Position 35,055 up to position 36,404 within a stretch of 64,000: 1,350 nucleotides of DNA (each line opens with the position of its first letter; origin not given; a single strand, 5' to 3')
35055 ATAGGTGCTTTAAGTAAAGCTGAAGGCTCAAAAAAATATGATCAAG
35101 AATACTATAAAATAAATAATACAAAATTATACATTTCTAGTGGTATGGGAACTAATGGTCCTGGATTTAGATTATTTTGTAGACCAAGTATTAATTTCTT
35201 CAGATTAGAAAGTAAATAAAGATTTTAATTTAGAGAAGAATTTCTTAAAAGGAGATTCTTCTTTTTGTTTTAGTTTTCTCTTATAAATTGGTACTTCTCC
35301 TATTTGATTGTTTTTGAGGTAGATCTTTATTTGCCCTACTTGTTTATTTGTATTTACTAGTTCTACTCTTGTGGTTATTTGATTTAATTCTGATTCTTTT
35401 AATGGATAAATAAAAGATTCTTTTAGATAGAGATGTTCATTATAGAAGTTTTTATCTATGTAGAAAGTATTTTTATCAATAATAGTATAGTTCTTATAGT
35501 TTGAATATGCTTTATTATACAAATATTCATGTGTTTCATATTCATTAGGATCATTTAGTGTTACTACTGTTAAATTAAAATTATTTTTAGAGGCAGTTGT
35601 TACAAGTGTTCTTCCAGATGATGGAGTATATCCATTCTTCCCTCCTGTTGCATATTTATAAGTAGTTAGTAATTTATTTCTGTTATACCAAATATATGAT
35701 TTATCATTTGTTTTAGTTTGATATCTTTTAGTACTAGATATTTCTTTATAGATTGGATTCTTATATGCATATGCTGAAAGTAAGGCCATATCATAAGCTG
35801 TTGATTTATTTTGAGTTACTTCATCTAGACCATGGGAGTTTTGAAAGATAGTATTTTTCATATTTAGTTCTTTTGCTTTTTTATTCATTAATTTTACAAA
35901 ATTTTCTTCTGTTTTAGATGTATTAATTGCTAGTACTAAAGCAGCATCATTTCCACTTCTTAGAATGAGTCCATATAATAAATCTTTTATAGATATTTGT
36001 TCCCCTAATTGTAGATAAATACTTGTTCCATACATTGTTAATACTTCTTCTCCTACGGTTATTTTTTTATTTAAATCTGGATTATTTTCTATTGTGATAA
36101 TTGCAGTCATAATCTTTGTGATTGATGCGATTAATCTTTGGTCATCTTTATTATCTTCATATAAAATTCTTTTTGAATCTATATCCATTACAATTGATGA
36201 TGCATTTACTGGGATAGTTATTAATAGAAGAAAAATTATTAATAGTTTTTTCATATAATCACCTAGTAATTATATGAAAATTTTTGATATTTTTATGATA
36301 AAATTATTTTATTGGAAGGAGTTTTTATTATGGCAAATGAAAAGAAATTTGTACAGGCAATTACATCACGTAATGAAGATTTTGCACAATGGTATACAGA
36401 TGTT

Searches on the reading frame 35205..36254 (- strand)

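Call 58: search_protein_families(library=pfam, proteins=[window:35205-36254:-], max_evalue=0.01)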
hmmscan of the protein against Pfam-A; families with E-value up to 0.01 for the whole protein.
window:35205-36254:- (349 aa): 3 families
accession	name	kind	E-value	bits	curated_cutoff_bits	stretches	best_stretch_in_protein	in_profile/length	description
PF00768.25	Peptidase_S11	-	2.8e-59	200.9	27.6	1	19-236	14-238/239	D-alanyl-D-alanine carboxypeptidase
PF07943.18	PBP5_C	-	1.9e-05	25.1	21.2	1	274-324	27-84/91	Penicillin-binding protein 5, C-terminal domain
PF13354.11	Beta-lactamase2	-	0.00019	21.3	22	1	22-159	4-142/214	Beta-lactamase enzyme family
